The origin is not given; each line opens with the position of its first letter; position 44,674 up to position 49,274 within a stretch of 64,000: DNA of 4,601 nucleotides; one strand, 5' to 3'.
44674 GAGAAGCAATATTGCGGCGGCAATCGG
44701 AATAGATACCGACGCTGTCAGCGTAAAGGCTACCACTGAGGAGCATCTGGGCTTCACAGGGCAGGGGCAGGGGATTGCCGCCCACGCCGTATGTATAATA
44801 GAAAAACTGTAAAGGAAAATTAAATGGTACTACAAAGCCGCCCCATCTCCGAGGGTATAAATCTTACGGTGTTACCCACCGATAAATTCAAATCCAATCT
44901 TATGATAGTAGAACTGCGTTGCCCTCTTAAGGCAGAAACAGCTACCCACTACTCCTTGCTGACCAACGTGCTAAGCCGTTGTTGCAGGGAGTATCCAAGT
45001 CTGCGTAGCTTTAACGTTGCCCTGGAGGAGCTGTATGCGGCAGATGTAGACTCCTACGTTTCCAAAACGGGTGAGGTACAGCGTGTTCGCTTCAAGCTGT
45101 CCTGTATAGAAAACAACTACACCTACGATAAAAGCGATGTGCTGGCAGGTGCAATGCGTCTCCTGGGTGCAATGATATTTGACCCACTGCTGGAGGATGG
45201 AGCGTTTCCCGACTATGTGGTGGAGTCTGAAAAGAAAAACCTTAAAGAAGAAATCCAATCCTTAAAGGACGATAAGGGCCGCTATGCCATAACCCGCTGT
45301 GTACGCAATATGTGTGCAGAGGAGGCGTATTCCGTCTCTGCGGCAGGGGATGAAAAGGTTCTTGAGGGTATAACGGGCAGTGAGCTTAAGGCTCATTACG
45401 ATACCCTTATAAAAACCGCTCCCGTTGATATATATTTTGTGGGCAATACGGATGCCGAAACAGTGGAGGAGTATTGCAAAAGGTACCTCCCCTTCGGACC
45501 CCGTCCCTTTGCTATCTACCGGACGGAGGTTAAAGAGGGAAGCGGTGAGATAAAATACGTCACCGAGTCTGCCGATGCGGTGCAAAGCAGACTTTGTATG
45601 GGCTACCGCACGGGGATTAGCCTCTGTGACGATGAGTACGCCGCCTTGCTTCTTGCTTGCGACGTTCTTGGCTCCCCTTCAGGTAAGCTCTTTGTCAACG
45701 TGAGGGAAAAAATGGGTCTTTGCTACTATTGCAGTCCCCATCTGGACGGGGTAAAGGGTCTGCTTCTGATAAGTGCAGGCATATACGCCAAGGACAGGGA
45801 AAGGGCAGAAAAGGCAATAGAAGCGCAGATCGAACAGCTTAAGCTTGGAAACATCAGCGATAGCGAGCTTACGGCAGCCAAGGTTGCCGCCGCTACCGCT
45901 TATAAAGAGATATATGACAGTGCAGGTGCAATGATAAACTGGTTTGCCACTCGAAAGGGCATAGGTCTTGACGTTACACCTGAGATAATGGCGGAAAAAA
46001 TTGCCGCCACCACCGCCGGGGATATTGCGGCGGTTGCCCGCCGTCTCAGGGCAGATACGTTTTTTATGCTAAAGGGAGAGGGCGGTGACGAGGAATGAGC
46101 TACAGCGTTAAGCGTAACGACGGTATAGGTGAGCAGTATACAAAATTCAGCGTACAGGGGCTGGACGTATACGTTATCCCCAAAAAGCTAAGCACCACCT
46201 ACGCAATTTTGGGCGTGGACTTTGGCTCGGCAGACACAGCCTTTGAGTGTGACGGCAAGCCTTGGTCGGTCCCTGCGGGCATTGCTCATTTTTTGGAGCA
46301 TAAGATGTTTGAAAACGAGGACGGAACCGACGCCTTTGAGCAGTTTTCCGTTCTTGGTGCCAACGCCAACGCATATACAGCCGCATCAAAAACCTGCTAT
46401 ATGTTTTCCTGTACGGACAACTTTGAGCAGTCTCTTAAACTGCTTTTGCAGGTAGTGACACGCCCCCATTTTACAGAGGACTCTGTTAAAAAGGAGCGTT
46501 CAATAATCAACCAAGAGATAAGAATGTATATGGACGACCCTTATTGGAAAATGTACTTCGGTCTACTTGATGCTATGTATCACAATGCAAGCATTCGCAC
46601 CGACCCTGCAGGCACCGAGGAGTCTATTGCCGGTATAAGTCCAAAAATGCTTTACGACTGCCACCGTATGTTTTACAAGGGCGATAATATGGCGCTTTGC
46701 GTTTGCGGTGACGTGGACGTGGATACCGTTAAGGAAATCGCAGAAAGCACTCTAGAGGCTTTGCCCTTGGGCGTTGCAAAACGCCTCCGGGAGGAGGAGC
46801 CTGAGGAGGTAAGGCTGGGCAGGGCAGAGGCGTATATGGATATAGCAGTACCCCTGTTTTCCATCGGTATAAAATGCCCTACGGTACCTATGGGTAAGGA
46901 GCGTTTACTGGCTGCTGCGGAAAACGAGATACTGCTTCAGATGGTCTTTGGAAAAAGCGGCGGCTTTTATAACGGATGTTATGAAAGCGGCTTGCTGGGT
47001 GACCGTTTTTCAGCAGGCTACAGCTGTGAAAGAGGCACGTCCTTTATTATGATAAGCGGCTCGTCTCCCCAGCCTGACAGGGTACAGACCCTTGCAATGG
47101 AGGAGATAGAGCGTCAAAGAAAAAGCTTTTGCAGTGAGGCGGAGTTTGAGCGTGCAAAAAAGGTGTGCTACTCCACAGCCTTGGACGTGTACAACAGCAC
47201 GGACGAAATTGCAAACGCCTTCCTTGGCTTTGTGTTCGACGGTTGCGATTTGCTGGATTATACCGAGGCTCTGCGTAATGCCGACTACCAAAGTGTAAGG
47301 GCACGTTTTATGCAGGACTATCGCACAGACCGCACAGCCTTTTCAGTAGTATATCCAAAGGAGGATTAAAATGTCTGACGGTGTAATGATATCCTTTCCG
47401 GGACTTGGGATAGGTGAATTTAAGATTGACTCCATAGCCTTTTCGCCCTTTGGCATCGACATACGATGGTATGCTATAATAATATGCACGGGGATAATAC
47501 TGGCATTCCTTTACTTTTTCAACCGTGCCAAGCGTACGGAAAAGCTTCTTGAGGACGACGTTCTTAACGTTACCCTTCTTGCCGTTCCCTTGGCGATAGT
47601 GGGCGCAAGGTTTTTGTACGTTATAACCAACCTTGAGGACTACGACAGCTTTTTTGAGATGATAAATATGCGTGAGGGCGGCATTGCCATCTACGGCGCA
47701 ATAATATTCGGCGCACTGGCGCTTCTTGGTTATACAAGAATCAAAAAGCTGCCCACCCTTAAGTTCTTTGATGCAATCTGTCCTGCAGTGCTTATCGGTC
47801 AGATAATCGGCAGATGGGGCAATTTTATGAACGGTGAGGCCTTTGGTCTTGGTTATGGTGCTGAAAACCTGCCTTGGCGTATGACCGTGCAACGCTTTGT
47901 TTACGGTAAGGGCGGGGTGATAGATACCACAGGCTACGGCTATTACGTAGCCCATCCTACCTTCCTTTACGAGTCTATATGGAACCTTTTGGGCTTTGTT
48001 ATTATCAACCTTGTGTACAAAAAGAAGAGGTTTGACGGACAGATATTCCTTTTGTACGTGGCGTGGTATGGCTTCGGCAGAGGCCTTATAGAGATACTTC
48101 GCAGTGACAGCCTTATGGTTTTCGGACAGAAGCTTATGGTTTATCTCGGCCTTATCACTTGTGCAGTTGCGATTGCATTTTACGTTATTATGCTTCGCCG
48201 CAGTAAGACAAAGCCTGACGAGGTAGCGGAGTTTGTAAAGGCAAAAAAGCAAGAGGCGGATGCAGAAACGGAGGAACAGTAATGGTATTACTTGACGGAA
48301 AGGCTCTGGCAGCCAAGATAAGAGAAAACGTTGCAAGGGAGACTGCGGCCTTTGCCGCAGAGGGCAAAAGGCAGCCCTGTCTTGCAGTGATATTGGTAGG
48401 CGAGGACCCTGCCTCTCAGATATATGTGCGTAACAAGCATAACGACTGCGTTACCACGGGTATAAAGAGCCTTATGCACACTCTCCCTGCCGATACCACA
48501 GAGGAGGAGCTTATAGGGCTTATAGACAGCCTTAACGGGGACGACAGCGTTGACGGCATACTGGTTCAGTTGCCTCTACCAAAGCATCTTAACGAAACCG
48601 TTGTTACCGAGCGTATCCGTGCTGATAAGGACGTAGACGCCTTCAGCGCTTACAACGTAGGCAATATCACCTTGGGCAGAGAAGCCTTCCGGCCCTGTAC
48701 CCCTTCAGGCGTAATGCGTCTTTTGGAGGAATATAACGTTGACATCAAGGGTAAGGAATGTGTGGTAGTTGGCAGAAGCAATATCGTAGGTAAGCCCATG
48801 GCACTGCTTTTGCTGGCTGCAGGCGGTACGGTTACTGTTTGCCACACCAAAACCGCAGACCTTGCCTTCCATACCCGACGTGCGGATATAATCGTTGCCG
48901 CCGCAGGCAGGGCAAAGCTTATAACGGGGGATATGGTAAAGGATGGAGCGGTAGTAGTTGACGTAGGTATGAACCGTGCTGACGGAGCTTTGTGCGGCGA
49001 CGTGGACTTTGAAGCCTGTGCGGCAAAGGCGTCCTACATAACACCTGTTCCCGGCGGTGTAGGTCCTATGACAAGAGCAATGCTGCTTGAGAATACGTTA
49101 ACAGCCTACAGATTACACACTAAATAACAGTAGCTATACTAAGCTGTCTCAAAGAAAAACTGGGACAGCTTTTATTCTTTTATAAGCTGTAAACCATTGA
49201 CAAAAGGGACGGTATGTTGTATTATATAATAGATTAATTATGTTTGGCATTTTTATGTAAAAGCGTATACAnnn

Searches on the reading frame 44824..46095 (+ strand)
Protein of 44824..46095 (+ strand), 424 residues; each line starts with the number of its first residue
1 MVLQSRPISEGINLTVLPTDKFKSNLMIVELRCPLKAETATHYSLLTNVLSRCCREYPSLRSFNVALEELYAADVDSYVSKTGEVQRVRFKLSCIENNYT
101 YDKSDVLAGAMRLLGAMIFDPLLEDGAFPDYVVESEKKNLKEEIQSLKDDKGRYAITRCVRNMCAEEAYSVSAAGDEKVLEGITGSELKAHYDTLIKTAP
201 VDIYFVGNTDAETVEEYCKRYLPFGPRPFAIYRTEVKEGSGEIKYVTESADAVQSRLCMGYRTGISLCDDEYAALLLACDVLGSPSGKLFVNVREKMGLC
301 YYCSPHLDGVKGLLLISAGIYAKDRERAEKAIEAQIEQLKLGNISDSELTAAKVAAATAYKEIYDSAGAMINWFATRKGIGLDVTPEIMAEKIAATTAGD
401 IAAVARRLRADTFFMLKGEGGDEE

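Call 52: search_protein_families(library=pfam, proteins=[window:44824-46095:+], max_evalue=0.00001)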
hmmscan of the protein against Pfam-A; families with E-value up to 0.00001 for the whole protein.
window:44824-46095:+ (424 aa): 1 family
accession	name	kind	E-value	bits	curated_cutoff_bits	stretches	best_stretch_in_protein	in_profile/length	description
PF05193.26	Peptidase_M16_C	-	5.7e-19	69.1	23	1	183-353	2-178/181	Peptidase M16 inactive domain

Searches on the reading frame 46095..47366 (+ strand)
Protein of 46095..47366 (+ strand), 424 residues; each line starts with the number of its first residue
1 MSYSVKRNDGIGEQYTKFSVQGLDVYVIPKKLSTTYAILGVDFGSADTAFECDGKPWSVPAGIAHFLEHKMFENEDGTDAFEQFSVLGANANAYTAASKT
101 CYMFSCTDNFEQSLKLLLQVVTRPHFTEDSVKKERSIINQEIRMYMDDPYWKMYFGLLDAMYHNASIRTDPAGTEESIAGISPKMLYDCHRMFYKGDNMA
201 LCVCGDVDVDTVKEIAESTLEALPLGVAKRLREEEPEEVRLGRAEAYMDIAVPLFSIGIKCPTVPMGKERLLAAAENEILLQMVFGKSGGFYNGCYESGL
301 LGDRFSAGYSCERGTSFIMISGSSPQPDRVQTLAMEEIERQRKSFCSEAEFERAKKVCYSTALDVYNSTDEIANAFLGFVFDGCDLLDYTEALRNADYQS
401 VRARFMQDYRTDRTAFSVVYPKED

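Call 52: search_protein_families(library=pfam, proteins=[window:46095-47366:+], max_evalue=0.00001)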
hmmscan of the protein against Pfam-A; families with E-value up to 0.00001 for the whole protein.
window:46095-47366:+ (424 aa): 2 families
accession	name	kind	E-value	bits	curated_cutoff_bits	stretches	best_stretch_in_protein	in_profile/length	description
PF05193.26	Peptidase_M16_C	-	3.3e-17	63.4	23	1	181-356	2-179/181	Peptidase M16 inactive domain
PF00675.25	Peptidase_M16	-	1.8e-14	54.3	22.3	1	61-149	31-123/149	Insulinase (Peptidase family M16)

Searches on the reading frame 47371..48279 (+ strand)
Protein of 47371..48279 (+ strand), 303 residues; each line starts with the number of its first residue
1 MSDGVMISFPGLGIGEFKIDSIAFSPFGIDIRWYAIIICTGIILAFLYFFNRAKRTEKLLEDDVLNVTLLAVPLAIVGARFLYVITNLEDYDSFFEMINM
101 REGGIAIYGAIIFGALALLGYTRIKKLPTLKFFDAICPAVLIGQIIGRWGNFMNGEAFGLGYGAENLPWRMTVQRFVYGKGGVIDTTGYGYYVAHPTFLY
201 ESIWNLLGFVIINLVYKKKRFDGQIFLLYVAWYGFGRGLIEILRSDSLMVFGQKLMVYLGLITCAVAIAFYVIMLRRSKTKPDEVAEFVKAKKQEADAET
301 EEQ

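Call 52: search_protein_families(library=pfam, proteins=[window:47371-48279:+], max_evalue=0.00001)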
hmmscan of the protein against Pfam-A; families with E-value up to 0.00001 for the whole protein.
window:47371-48279:+ (303 aa): 1 family
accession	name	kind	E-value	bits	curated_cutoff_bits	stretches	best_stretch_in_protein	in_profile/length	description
PF01790.23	LGT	-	5.6e-62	209.6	24.9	1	22-272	2-239/240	Prolipoprotein diacylglyceryl transferase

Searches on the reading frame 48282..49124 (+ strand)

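Call 53: search_protein_families(library=pfam, proteins=[window:48282-49124:+], max_evalue=0.00001)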
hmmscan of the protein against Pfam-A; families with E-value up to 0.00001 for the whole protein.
window:48282-49124:+ (281 aa): 2 families
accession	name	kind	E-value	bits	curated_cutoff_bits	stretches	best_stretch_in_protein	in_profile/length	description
PF02882.25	THF_DHG_CYH_C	-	4.2e-70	234.6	27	1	123-277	2-157/160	Tetrahydrofolate dehydrogenase/cyclohydrolase, NAD(P)-binding domain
PF00763.28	THF_DHG_CYH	-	1.8e-42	144.7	32.8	1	4-119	1-115/115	Tetrahydrofolate dehydrogenase/cyclohydrolase, catalytic domain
